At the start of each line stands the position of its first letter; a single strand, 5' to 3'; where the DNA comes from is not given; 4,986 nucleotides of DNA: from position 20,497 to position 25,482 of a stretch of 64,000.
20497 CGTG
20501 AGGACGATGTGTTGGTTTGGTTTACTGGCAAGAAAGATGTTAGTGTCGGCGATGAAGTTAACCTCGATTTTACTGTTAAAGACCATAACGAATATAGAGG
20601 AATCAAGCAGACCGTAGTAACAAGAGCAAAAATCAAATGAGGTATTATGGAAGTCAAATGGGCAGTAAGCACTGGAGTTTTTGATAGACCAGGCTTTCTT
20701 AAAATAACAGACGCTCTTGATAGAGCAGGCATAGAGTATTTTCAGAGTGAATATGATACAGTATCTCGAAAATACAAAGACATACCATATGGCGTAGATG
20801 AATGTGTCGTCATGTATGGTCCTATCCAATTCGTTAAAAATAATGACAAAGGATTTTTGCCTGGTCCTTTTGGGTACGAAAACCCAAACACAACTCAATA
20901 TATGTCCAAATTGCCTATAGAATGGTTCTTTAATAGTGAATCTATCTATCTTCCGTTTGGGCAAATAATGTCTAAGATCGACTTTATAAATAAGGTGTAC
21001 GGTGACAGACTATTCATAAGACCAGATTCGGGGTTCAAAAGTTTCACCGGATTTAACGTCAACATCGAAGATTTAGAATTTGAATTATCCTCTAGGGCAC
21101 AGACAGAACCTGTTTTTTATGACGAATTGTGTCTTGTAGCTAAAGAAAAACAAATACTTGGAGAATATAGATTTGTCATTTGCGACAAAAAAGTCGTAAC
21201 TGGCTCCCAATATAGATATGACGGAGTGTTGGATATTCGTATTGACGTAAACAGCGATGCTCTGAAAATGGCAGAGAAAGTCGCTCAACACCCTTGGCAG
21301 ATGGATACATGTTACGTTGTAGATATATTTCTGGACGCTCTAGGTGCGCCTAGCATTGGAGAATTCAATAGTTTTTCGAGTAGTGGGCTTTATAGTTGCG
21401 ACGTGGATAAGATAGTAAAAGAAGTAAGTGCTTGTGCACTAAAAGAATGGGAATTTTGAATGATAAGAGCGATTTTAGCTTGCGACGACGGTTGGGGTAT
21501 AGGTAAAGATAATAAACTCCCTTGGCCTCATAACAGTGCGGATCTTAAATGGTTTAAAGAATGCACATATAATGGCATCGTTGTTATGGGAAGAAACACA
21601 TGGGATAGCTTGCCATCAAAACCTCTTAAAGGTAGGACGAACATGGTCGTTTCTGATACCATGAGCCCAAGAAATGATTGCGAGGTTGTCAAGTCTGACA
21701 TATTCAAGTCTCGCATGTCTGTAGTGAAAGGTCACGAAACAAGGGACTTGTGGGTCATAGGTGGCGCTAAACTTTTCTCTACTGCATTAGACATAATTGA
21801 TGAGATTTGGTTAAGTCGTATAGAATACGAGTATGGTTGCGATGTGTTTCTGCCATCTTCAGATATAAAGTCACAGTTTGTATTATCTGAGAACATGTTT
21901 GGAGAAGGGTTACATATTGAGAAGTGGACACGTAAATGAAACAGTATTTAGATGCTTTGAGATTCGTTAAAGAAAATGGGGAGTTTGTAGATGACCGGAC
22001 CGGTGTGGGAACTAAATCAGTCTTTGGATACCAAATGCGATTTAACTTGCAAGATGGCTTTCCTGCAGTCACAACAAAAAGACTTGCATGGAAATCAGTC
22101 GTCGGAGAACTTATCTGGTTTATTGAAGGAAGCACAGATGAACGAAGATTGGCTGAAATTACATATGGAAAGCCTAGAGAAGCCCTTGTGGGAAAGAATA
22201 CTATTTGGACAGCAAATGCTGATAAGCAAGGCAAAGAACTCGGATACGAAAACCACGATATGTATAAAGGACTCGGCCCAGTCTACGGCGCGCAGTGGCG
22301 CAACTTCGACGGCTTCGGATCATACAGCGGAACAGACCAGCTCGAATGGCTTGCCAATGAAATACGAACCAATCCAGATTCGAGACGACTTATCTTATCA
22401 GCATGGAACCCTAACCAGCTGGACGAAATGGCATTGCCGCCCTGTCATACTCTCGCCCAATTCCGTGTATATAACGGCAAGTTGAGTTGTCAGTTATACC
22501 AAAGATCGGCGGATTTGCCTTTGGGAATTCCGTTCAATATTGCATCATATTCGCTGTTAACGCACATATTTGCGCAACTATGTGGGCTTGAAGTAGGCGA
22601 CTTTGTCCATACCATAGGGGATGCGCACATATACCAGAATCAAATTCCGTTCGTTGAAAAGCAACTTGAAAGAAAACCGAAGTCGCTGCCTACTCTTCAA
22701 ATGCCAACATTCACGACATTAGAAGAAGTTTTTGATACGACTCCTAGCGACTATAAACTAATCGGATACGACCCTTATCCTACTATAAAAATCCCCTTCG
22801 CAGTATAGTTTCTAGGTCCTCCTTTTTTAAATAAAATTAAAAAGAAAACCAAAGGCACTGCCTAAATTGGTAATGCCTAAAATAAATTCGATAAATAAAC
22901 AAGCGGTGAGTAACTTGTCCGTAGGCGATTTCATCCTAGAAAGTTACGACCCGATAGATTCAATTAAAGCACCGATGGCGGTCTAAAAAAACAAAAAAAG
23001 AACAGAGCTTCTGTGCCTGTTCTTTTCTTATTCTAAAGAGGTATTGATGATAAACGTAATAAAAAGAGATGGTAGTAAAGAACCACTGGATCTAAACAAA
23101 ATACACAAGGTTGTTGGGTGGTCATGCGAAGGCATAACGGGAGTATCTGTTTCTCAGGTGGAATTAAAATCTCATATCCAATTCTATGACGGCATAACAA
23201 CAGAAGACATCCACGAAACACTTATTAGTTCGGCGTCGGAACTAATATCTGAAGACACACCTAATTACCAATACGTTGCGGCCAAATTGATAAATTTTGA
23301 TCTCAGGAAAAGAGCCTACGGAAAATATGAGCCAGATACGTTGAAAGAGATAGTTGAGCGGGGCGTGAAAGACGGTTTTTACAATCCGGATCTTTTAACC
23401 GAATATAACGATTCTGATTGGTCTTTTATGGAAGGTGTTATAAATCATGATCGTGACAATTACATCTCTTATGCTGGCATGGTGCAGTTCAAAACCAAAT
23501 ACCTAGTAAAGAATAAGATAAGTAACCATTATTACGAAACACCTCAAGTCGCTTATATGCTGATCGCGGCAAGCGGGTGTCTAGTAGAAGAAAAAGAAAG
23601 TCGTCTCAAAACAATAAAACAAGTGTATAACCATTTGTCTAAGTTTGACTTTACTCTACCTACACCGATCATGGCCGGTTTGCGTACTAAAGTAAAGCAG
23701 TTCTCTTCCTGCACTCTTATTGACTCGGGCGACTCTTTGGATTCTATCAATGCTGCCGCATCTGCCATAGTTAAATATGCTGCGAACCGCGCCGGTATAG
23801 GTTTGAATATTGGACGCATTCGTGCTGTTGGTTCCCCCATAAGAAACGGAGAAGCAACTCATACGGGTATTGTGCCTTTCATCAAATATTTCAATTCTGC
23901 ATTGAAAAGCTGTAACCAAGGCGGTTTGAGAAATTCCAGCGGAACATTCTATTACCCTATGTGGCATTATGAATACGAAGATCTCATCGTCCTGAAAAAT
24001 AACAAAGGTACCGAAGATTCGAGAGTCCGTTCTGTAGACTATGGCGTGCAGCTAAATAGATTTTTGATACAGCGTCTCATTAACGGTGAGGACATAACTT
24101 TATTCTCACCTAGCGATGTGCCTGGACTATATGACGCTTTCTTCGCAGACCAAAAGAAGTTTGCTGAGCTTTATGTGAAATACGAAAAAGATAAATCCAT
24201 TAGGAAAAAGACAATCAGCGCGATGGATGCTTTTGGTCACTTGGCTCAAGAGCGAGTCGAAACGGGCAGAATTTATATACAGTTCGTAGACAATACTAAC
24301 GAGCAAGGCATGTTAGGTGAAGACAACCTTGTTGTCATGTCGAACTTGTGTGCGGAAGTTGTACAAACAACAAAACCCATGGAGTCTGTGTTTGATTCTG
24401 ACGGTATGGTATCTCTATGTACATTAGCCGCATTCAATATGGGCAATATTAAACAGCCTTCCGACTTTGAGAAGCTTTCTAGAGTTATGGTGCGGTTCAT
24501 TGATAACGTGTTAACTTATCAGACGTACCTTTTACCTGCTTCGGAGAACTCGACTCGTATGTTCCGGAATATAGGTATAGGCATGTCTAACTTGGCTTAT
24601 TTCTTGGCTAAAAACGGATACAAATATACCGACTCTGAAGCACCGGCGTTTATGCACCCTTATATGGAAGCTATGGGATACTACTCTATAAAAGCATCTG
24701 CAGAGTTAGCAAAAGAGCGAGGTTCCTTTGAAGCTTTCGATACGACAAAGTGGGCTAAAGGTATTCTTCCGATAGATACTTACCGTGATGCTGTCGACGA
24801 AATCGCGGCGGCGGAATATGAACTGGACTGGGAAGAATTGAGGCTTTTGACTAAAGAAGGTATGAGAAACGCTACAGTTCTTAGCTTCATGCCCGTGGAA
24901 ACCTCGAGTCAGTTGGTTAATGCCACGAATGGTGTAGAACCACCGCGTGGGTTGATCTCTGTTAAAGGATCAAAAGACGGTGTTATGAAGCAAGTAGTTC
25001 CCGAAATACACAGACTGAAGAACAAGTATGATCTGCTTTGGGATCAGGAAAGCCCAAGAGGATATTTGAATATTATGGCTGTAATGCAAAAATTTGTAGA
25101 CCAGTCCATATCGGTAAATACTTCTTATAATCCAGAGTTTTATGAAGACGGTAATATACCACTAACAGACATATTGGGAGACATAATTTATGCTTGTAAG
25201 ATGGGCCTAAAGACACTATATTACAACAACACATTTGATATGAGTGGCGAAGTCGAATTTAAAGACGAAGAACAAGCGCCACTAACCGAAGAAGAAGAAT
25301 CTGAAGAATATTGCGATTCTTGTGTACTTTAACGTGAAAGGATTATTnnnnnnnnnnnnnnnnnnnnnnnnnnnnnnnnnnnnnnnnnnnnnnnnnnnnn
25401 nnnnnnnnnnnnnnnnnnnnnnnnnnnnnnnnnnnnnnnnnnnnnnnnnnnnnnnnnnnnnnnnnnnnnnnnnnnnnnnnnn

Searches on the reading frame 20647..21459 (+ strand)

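Call 93: search_protein_families(library=pfam, proteins=[window:20647-21459:+], max_evalue=0.001)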
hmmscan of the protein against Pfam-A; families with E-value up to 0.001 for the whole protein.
window:20647-21459:+ (270 aa): 2 families
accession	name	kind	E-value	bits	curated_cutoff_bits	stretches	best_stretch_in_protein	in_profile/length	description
PF14243.11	R2K_3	-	1.8e-09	38.5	26.3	1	121-260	43-169/169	ATP-grasp domain, R2K clade family 3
PF18299.6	R2K_2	-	1.8e-09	38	26.2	1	120-257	20-145/147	ATP-grasp domain, R2K clade family 2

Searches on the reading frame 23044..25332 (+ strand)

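Call 35: search_protein_families(library=phrogs, proteins=[window:23044-25332:+], max_evalue=0.00001)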
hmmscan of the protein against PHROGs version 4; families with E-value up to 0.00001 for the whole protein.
window:23044-25332:+ (762 aa): 6 families
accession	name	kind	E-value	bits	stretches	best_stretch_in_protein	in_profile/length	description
phrog_84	-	DNA, RNA and nucleotide metabolism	5.3e-290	965.8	1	1-760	61-794/975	ribonucleoside-diphosphate reductase large subunit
phrog_3987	-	DNA, RNA and nucleotide metabolism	1.2e-165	552.7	1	1-466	2-462/467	ribonucleotide reductase large subunit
phrog_3844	-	moron, auxiliary metabolic gene and host takeover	3.3e-139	465.7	1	305-761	1-450/451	NrdA-like aerobic NDP reductase large subunit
phrog_36555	-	DNA, RNA and nucleotide metabolism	3.2e-55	187.6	1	595-760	2-170/172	ribonucleotide reductase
phrog_6132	-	DNA, RNA and nucleotide metabolism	1.8e-20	74.7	1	100-295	99-290/530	ribonucleotide reductase large subunit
phrog_22953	-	DNA, RNA and nucleotide metabolism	2.5e-20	74.3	1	256-436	4-201/201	ribonucleotide reductase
